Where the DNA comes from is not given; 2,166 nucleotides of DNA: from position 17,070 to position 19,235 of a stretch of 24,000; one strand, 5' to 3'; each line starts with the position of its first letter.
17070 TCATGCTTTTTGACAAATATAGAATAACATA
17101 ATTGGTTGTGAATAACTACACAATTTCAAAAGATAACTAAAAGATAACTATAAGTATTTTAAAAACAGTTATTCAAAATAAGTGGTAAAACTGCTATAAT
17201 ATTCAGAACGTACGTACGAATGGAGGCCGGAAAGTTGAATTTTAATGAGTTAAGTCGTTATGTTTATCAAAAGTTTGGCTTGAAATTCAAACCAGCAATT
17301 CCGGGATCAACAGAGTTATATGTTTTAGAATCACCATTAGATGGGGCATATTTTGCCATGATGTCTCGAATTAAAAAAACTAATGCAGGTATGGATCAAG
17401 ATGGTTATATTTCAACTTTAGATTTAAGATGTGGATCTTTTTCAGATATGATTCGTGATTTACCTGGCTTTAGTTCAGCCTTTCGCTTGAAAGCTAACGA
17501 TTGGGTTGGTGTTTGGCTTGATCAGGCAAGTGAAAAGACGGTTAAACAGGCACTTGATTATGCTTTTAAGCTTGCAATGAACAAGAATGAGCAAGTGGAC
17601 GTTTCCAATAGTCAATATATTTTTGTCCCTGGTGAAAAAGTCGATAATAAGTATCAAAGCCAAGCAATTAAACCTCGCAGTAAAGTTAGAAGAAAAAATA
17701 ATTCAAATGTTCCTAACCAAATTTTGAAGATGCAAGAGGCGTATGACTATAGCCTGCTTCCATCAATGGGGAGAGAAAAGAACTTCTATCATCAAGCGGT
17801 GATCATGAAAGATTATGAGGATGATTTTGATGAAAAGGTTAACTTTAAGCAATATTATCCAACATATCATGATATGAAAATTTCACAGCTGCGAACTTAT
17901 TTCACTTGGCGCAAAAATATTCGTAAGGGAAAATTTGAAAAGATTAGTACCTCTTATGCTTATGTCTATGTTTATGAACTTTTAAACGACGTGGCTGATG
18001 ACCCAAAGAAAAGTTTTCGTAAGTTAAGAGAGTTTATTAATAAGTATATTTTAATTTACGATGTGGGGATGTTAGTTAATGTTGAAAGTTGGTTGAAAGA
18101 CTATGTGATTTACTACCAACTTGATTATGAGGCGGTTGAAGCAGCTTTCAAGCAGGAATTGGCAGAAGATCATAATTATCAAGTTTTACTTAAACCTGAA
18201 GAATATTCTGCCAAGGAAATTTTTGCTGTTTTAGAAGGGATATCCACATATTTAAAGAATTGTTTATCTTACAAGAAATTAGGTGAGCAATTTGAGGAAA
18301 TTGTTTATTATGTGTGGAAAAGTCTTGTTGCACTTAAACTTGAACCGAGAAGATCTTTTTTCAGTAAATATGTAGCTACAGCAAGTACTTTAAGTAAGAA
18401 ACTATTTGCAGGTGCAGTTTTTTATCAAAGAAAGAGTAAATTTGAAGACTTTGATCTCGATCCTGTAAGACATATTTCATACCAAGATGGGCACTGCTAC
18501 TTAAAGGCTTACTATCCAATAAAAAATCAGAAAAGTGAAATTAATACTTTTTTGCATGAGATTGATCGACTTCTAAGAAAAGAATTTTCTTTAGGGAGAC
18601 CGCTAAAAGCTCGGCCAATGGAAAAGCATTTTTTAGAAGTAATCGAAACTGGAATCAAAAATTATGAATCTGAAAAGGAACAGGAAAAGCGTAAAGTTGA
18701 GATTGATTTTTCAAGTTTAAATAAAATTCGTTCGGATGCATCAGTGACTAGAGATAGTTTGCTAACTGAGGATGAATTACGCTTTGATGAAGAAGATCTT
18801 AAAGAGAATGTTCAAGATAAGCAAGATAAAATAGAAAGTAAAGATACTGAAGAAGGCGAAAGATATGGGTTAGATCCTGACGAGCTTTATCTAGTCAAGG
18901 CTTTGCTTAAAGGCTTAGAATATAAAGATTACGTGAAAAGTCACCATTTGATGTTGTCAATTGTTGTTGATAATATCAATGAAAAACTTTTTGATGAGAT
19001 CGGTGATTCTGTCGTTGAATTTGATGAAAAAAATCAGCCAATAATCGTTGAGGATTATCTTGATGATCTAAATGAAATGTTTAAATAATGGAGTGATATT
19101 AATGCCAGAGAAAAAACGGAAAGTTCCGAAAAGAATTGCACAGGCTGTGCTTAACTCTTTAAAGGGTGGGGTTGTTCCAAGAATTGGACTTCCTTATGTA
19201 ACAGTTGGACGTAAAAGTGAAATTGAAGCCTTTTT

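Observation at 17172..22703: TerB / P-loop ATPase / Lhr-like helicase operon: a Shango-type anti-phage candidate among housekeeping genes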

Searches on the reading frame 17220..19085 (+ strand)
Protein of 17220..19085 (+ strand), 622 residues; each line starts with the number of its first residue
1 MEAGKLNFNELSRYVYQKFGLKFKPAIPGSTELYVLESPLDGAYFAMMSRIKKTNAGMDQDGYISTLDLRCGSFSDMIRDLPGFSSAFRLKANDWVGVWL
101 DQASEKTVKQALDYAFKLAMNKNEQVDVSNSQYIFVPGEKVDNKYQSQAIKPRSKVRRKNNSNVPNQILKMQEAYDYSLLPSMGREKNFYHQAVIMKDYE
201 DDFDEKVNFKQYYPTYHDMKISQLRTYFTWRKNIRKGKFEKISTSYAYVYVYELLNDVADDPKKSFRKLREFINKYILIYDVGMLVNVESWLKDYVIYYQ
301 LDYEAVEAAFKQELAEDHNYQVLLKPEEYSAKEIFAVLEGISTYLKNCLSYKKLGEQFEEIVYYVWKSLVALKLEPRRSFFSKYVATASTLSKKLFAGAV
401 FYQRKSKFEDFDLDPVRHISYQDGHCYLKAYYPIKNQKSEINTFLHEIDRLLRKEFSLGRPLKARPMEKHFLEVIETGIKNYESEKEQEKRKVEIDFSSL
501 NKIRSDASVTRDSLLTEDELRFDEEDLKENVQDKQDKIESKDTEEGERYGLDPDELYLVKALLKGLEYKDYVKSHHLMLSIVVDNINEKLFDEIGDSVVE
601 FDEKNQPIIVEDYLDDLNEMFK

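Call 3: search_protein_families(library=pfam, proteins=[window:17220-19085:+], max_evalue=0.01)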
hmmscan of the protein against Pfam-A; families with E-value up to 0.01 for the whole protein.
window:17220-19085:+ (622 aa): 2 families
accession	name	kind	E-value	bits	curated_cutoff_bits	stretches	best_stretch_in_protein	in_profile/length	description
PF13208.11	TerB_N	-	1.3e-27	97.3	25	1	157-367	6-195/207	TerB N-terminal domain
PF15615.11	TerB_C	-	1e-24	87.8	26.3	1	482-617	6-147/148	TerB-C domain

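Call 4: search_protein_families(library=padloc, proteins=[window:17220-19085:+], max_evalue=0.01)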
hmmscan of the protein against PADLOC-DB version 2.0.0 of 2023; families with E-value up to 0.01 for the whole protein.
window:17220-19085:+ (622 aa): 1 family
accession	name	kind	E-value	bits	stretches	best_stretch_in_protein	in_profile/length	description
PDLC03958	SngA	-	1.3e-71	240.8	1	94-621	32-527/528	-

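Call 5: search_protein_families(library=ncbifam, proteins=[window:17220-19085:+], max_evalue=0.01)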
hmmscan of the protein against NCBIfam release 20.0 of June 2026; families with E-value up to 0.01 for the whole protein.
window:17220-19085:+ (622 aa): 0 families

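Call 37: search_solved_structures(query=window:17220-19085:+, max_evalue=1)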
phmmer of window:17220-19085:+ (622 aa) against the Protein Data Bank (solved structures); distinct sequences matched with E-value up to 1: 0.

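Call 39: find_homologous_proteins(query=window:17220-19085:+, max_evalue=0.00001)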
Query window:17220-19085:+ (622 aa): 221 proteins with E <= 0.00001 among 6626 candidates; the best 120 are listed.
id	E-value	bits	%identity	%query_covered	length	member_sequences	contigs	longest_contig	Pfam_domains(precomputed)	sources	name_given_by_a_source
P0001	0.0e+0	1376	99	100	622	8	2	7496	PF13208.12,PF15615.12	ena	-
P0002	2.8e-226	771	56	100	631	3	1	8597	PF13208.12,PF15615.12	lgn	-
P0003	1.9e-225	768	55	100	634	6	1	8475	PF13208.12,PF15615.12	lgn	-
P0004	1.5e-224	765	56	99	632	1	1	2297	PF13208.12,PF15615.12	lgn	-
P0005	6.7e-204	697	51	99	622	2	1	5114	PF13208.12,PF15615.12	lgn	-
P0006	7.0e-204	697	52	99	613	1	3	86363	PF13208.12,PF15615.12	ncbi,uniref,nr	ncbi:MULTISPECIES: TerB N-terminal domain-containing protein [Lactobacillus]|uniref:TerB N-terminal 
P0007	5.3e-203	694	52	99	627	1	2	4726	PF13208.12,PF15615.12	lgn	-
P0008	6.5e-203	694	53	99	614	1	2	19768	PF13208.12,PF15615.12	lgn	-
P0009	1.4e-202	693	51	99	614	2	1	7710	PF13208.12,PF15615.12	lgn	-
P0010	2.4e-200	686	51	99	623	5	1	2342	PF13208.12,PF15615.12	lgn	-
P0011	1.3e-199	683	51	99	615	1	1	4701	PF13208.12,PF15615.12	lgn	-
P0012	4.6e-199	681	52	100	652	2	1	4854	PF13208.12,PF15615.12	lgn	-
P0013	1.1e-197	677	51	99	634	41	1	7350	PF13208.12,PF15615.12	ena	-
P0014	1.5e-196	673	51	99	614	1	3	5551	PF13208.12,PF15615.12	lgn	-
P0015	1.9e-195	669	52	99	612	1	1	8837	PF13208.12,PF15615.12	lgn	-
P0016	3.4e-191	655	50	99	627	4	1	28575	PF13208.12,PF15615.12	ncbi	-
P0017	4.4e-187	642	48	99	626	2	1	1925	PF13208.12,PF15615.12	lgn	-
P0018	2.0e-182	626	47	99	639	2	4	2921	PF13208.12,PF15615.12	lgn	-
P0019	3.4e-180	619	48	99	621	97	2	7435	PF13208.12,PF15615.12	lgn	-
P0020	2.9e-175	603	47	99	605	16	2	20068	PF13208.12,PF15615.12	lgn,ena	-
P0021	6.3e-175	602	46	99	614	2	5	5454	PF13208.12,PF15615.12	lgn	-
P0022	5.8e-174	598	47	99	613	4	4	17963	PF13208.12,PF15615.12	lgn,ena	-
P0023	4.6e-172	592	46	99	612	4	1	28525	PF13208.12,PF15615.12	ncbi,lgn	ncbi:MAG: TerB N-terminal domain-containing protein [Lactobacillus sp.]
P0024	6.3e-172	592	46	99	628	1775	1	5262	PF13208.12,PF15615.12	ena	-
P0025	1.0e-171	591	47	99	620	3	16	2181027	PF13208.12,PF15615.12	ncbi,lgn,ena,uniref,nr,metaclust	ncbi:TerB N-terminal domain-containing protein [Lactobacillus ultunensis]|uniref:TerB-C domain-conta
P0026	1.1e-171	591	46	99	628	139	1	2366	PF13208.12,PF15615.12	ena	-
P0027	1.5e-171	590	47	99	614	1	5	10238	PF13208.12,PF15615.12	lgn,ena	-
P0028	2.6e-170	586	45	99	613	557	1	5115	PF13208.12,PF15615.12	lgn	-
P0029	4.2e-170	586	45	99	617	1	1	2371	PF13208.12,PF15615.12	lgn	-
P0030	1.3e-169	584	46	99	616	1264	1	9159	PF13208.12,PF15615.12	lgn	-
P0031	3.4e-168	579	46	99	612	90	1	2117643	PF13208.12,PF15615.12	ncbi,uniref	ncbi:TerB N-terminal domain-containing protein [Lactobacillus helveticus]|uniref:TerB N-terminal dom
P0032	1.5e-165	571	45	99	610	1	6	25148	PF13208.12,PF15615.12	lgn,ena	-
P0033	2.4e-164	567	45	99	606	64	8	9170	PF13208.12,PF15615.12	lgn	-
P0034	5.8e-159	549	48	88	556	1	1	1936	PF13208.12,PF15615.12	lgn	-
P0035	2.0e-158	547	43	99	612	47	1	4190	PF13208.12,PF15615.12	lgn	-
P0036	2.6e-158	547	43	99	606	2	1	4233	PF13208.12,PF15615.12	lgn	-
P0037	1.6e-156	541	43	99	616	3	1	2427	PF13208.12,PF15615.12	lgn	-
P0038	2.1e-142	494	42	98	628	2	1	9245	PF13208.12,PF15615.12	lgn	-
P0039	9.9e-138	479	41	99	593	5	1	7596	PF13208.12,PF15615.12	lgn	-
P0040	2.4e-137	477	39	99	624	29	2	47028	PF13208.12,PF15615.12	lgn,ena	-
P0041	1.6e-135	471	40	98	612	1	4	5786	PF13208.12,PF15615.12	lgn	-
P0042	2.4e-135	471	40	99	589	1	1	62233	PF13208.12,PF15615.12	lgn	-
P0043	1.2e-134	469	39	99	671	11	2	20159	PF13208.12,PF15615.12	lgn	-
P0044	1.8e-133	465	39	99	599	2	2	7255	PF13208.12,PF15615.12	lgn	-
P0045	2.2e-133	464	39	98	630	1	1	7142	PF13208.12,PF15615.12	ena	-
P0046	9.0e-133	462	39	98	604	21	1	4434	PF13208.12,PF15615.12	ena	-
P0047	1.1e-132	462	39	98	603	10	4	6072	PF13208.12,PF15615.12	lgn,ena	-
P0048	1.3e-131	459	40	98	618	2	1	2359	PF13208.12,PF15615.12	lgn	-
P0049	2.6e-131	458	38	98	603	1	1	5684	PF13208.12,PF15615.12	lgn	-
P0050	2.1e-130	455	39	98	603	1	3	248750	PF13208.12,PF15615.12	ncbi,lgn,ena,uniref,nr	ncbi:TerB N-terminal domain-containing protein [uncultured Limosilactobacillus sp.]|uniref:TerB N-te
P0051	2.4e-130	454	39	100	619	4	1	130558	PF13208.12,PF15615.12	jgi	jgi:predicted DNA-binding protein (MmcQ/YjbR family)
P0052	3.4e-130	454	39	98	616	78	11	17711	PF13208.12,PF15615.12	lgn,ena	-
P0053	3.7e-130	454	39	99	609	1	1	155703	PF13208.12,PF15615.12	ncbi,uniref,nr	ncbi:TerB N-terminal domain-containing protein [Limosilactobacillus caecicola]|uniref:TerB N-termina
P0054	3.9e-130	454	40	99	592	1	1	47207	PF13208.12,PF15615.12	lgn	-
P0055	4.4e-130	453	40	98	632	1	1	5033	PF13208.12,PF15615.12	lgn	-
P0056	3.5e-126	441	36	99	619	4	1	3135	PF13208.12,PF15615.12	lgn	-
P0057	6.4e-126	440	39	99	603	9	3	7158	PF13208.12,PF15615.12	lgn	-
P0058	4.1e-124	434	39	100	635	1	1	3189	PF13208.12,PF15615.12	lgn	-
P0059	6.7e-124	433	39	99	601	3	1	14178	PF13208.12,PF15615.12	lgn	-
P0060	7.9e-124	433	38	99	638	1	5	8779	PF13208.12,PF15615.12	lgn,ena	-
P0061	4.9e-123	430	38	100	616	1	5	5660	PF13208.12,PF15615.12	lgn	-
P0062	5.8e-122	427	38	99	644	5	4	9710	PF13208.12,PF15615.12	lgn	-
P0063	4.3e-118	414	39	99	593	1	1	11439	PF13208.12,PF15615.12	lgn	-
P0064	8.1e-118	413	36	100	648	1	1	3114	PF13208.12,PF15615.12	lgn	-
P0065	5.6e-117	410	36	99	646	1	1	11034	PF13208.12,PF15615.12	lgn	-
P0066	7.5e-117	410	34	99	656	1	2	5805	PF13208.12,PF15615.12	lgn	-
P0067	6.9e-116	407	35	99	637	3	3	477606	PF13208.12,PF15615.12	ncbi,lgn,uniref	ncbi:TerB N-terminal domain-containing protein [Limosilactobacillus sp.]|uniref:TerB N-terminal doma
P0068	7.9e-115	403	37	99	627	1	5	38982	PF13208.12,PF15615.12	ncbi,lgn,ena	-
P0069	2.5e-114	401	37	99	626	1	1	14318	PF13208.12,PF15615.12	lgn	-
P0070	7.0e-114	400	36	98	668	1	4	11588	PF13208.12,PF15615.12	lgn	-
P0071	8.0e-114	400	35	99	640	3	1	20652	PF13208.12,PF15615.12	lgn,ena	-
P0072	2.3e-113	398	37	99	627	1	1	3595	PF13208.12,PF15615.12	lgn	-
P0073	2.3e-113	398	37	99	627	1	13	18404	PF13208.12,PF15615.12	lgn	-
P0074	2.5e-113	398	36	99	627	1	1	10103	PF13208.12,PF15615.12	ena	-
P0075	3.5e-113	398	37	99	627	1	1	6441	PF13208.12,PF15615.12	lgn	-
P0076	4.4e-113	397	36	99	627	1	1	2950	PF13208.12,PF15615.12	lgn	-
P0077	5.9e-113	397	37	99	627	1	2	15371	PF13208.12,PF15615.12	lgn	-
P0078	6.7e-113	397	37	99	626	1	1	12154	PF13208.12,PF15615.12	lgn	-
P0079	7.1e-113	397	37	99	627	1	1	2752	PF13208.12,PF15615.12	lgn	-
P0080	8.6e-113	396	37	99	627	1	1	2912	PF13208.12,PF15615.12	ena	-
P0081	9.5e-113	396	37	99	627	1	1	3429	PF13208.12,PF15615.12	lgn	-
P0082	1.1e-112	396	37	99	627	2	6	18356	PF13208.12,PF15615.12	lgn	-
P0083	1.1e-112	396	36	99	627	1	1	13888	PF13208.12,PF15615.12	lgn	-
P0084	1.3e-112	396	37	99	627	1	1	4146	PF13208.12,PF15615.12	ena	-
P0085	1.3e-112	396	37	99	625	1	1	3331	PF13208.12,PF15615.12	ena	-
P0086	1.3e-112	396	37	99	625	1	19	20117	PF13208.12,PF15615.12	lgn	-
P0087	1.8e-112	395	37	99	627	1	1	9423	PF13208.12,PF15615.12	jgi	-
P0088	2.1e-112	395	36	99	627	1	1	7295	PF13208.12,PF15615.12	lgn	-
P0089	2.2e-112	395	36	99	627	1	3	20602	PF13208.12,PF15615.12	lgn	-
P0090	2.3e-112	395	37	99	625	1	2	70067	PF13208.12,PF15615.12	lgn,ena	-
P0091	2.5e-112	395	37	99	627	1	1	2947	PF13208.12,PF15615.12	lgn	-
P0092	2.6e-112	395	37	99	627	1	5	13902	PF13208.12,PF15615.12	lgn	-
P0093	3.0e-112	395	36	99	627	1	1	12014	PF13208.12,PF15615.12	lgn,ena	-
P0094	3.1e-112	395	37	99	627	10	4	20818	PF13208.12,PF15615.12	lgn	-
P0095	3.4e-112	394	37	99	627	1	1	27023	PF13208.12,PF15615.12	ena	-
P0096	3.7e-112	394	37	99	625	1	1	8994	PF13208.12,PF15615.12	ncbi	-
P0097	4.1e-112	394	37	99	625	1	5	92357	PF13208.12,PF15615.12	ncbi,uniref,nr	ncbi:TerB N-terminal domain-containing protein [Lactobacillus johnsonii]|uniref:TerB-C domain-contai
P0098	4.4e-112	394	36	99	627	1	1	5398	PF13208.12,PF15615.12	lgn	-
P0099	4.8e-112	394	36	99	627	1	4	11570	PF13208.12,PF15615.12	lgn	-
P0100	5.5e-112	394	37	99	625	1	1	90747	PF13208.12,PF15615.12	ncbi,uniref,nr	ncbi:TerB N-terminal domain-containing protein [Lactobacillus johnsonii]|uniref:TerB N- and C- termi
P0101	6.0e-112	394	36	99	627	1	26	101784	PF13208.12,PF15615.12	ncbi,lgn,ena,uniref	ncbi:TerB N-terminal domain-containing protein [Lactobacillus johnsonii]|uniref:TerB N- and C- termi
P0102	7.1e-112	393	37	99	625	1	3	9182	PF13208.12,PF15615.12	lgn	-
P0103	7.4e-112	393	37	99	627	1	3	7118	PF13208.12,PF15615.12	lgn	-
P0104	1.1e-111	393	36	99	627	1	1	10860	PF13208.12,PF15615.12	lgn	-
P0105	1.1e-111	393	37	99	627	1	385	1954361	PF13208.12,PF15615.12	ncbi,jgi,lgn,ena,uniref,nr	ncbi:TerB N-terminal domain-containing protein [Lactobacillus johnsonii]|jgi:hypothetical protein|un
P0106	1.1e-111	393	37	99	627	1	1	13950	PF13208.12,PF15615.12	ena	-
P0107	1.2e-111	393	37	99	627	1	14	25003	PF13208.12,PF15615.12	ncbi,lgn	-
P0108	1.2e-111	393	36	99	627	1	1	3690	PF13208.12,PF15615.12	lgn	-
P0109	1.3e-111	393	37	99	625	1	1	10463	PF13208.12,PF15615.12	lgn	-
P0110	1.3e-111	393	36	99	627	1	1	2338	PF13208.12,PF15615.12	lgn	-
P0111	1.5e-111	392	36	99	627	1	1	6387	PF13208.12,PF15615.12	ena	-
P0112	1.5e-111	392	37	99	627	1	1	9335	PF13208.12,PF15615.12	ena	-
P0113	1.5e-111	392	37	99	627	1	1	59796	PF13208.12,PF15615.12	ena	-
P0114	1.7e-111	392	37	99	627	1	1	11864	PF13208.12,PF15615.12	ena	-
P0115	1.8e-111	392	36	100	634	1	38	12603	PF13208.12,PF15615.12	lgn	-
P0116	2.0e-111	392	37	99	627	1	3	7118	PF13208.12,PF15615.12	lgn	-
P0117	2.1e-111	392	37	99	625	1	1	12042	PF13208.12,PF15615.12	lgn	-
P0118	2.4e-111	392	37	99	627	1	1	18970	PF13208.12,PF15615.12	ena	-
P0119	2.9e-111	391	36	99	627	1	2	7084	PF13208.12,PF15615.12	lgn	-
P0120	2.9e-111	391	37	99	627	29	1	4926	PF13208.12,PF15615.12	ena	-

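Call 48: predict_structure(alignment_id=A1)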
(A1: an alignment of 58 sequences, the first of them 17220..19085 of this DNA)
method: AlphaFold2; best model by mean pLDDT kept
length: 622 residues; sequences in the alignment: 58
mean_pLDDT: 84.6   pTM: 0.56
mean pLDDT of the five models: 84.6, 84.1, 83.9, 83.0, 82.9
residues with pLDDT >= 90: 384; 70-90: 135; 50-70: 49; < 50: 54
segments of 3 or more residues with pLDDT < 50: 130-146, 514-545
pLDDT, mean of each block of 10 residues (from residue 1): 71 92 89 90 91 85 92 89 89 91 91 89 57 39 46 52 85 89 87 96 92 90 96 89 92 95 96 88 91 95 95 96 96 96 92 94 96 81 94 92 85 93 91 95 97 92 93 95 91 60 57 46 42 34 56 94 94 93 94 89 95 90 81
secondary structure, 60 per line:
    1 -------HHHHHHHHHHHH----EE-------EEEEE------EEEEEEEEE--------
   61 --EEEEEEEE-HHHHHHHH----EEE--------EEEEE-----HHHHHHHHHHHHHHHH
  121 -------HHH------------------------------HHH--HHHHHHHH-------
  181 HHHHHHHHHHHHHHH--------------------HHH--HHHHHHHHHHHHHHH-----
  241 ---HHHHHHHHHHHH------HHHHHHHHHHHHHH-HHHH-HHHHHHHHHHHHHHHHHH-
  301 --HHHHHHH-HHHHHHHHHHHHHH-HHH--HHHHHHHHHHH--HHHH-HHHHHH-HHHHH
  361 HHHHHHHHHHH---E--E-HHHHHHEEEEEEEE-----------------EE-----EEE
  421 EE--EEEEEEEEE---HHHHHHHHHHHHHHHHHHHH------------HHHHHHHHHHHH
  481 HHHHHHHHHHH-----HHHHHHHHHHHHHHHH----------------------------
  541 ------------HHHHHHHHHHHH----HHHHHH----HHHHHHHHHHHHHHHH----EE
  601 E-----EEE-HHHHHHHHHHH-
elements in order: H8-19 E33-37 E44-52 E63-70 H72-79 E84-86 E95-99 H105-120 H166-173 H181-195 H221-235 H244-255 H262-275 H277-280 H282-299 H303-309 H311-324 H331-341 H344-347 H349-354 H356-371 H380-385 E386-393 E418-422 E425-433 H437-456 H469-491 H497-512 H553-564 H569-574 H579-594 E599-601 E607-609 H611-621

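Call 50: fold_search(model_id=the predicted structure, library=pdb)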
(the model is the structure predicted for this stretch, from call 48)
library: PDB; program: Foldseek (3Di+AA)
matches with E <= 10: 133; with E <= 0.001: 2
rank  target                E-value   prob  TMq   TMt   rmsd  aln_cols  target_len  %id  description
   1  3h9x_A                5.9e-07  1.00  0.17  0.84   2.2       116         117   18  Crystal Structure of the PSPTO_3016 protein from Pseudomonas syringae, Northeast Structural Genomics Consortium Target (released 2009-05-19)
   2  2kfp_MODEL_1_A        7.7e-05  1.00  0.18  0.77   3.7       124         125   17  Solution NMR structure of PSPTO_3016 from Pseudomonas syringae. Northeast Structural Genomics Consortium targe (released 2009-03-24)
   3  2a1v                  2.2e-02  1.00  0.15  0.59   4.4       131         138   16  Crystal structure of Deinococcus radiodurans protein DR2400, Pfam domain DUF419 (released 2005-07-26)
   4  2nut_C                1.4e+00  0.07  0.06  0.19  18.3       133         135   13  Crystal Structure of the human Sec23a/24a heterodimer, complexed with the SNARE protein Sec22b (released 2007-05-22)
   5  9mr6_A                1.4e+00  0.02  0.07  0.10  23.3       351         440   13  X-ray crystal structure of SAMHD1 from Rhizophagus irregularis (released 2025-04-30)
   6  2nup_C                1.7e+00  0.06  0.06  0.19  18.3       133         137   13  Crystal Structure of the human Sec23a/24a heterodimer, complexed with the SNARE protein Sec22b (released 2007-05-22)
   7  9mr6_C                1.7e+00  0.02  0.08  0.10  22.7       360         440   12  X-ray crystal structure of SAMHD1 from Rhizophagus irregularis (released 2025-04-30)
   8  4i61_A                2.1e+00  0.13  0.08  0.17   6.3        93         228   10  Crystal structure of a trimeric bacterial microcompartment shell protein PduB (released 2014-03-26)
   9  4pwn                  2.1e+00  0.12  0.07  0.15   8.6        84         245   11  Crystal structure of Active WNK1 kinase (released 2014-05-28)
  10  9upg_A                2.1e+00  0.02  0.09  0.10  24.1       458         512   11  Cryo-EM structure of human olfactory CNGA2/A4/B1 in CaM-bound closed state (released 2025-09-24)
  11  2bsh_A                2.2e+00  0.14  0.10  0.34   8.5       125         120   18  Crystal structure of the type III secretion chaperone SycT from Yersinia enterocolitica (crystal form 2) (released 2005-08-15)
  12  8tn2_A                2.4e+00  0.10  0.07  0.10  10.1        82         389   16  Structure of S. hygroscopicus aminotransferase MppQ complexed with pyridoxal-5'-phosphate (PLP) (released 2023-11-22)
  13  1ifq_B                2.6e+00  0.06  0.05  0.20  21.6       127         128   15  Sec22b N-terminal domain (released 2001-05-02)
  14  7b6d_E                2.6e+00  0.06  0.05  0.17  17.6        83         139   12  Drosophila melanogaster TRAPPCore (C1, C2, C2L, C3a/b, C4, C5, C6 subunits) (released 2021-06-09)
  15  8bh3_C                2.6e+00  0.02  0.07  0.07  37.5       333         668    9  DNA-PK Ku80 mediated dimer bound to PAXX (released 2023-06-07)
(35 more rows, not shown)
